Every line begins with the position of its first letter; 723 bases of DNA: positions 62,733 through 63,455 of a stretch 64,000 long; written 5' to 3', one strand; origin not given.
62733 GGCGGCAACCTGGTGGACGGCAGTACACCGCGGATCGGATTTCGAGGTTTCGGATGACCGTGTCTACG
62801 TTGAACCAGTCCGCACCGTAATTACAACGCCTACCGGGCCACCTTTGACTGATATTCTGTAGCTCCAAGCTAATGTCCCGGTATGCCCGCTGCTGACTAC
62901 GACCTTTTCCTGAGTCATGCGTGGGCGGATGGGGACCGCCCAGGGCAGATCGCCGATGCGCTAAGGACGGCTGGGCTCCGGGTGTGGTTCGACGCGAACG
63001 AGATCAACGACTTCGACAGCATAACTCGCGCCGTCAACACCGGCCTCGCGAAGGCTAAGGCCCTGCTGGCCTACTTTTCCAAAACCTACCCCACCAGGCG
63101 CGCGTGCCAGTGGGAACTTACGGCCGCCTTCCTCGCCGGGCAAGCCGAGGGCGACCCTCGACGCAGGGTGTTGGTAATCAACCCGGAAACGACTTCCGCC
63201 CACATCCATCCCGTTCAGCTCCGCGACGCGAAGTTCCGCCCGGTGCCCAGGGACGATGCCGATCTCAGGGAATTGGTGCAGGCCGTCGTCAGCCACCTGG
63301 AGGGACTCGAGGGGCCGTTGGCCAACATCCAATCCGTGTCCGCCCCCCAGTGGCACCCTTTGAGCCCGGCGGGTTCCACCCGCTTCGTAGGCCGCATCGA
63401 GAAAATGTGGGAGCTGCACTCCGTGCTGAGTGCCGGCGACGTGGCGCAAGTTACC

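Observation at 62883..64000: Unlisted TIR/NB-ARC (STAND) NLR-like gene running off the end of the window, a candidate immune/abortive-infection sensor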

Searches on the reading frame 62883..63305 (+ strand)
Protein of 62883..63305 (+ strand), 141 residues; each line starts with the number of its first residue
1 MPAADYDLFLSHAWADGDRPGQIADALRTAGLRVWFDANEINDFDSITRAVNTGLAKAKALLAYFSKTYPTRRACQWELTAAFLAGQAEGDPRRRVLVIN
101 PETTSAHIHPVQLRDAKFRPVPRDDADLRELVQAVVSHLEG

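Call 44: search_solved_structures(query=window:62883-63305:+, max_evalue=1, show_alignments=5)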
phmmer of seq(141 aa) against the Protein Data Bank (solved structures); distinct sequences matched with E-value up to 1: 11.
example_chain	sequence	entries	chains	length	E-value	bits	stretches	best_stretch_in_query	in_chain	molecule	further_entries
3h16_A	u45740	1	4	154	6.9e-09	39.4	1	3-99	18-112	TIR protein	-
7uxr_A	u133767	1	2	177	3.9e-08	37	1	3-81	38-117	TIR domain protein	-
4lzp_B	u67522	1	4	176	1.9e-06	31.5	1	4-88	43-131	Putative uncharacterized protein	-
4lqc_A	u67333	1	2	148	3.2e-06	30.8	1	4-88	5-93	TcpB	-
7uwg_A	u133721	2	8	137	7.6e-06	29.5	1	4-80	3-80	Molecular chaperone Tir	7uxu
8g83_A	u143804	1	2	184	1.2e-05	28.9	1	3-79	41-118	NAD(+) hydrolase AbTIR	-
4c7m_A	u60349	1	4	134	1.9e-05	28.3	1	6-88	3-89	Toll/interleukin-1 receptor domain-containing protein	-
9mud_K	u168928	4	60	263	0.072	16.7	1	9-87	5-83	Cat1 (CRISPR associated TIR 1) pentagonal filament | Cat1 (CRISPR associated TIR 1) pentagonal filament assembly | Cat1 (CRISPR-associated TIR 1)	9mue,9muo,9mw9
8k4p_A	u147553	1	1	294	0.41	14.2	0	60-106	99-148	G protein-coupled receptor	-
8k4o_E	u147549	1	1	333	0.59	13.7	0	60-106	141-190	G protein-coupled receptor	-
9ejc_E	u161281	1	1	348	0.93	13.1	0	60-106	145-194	viral G-protein coupled receptor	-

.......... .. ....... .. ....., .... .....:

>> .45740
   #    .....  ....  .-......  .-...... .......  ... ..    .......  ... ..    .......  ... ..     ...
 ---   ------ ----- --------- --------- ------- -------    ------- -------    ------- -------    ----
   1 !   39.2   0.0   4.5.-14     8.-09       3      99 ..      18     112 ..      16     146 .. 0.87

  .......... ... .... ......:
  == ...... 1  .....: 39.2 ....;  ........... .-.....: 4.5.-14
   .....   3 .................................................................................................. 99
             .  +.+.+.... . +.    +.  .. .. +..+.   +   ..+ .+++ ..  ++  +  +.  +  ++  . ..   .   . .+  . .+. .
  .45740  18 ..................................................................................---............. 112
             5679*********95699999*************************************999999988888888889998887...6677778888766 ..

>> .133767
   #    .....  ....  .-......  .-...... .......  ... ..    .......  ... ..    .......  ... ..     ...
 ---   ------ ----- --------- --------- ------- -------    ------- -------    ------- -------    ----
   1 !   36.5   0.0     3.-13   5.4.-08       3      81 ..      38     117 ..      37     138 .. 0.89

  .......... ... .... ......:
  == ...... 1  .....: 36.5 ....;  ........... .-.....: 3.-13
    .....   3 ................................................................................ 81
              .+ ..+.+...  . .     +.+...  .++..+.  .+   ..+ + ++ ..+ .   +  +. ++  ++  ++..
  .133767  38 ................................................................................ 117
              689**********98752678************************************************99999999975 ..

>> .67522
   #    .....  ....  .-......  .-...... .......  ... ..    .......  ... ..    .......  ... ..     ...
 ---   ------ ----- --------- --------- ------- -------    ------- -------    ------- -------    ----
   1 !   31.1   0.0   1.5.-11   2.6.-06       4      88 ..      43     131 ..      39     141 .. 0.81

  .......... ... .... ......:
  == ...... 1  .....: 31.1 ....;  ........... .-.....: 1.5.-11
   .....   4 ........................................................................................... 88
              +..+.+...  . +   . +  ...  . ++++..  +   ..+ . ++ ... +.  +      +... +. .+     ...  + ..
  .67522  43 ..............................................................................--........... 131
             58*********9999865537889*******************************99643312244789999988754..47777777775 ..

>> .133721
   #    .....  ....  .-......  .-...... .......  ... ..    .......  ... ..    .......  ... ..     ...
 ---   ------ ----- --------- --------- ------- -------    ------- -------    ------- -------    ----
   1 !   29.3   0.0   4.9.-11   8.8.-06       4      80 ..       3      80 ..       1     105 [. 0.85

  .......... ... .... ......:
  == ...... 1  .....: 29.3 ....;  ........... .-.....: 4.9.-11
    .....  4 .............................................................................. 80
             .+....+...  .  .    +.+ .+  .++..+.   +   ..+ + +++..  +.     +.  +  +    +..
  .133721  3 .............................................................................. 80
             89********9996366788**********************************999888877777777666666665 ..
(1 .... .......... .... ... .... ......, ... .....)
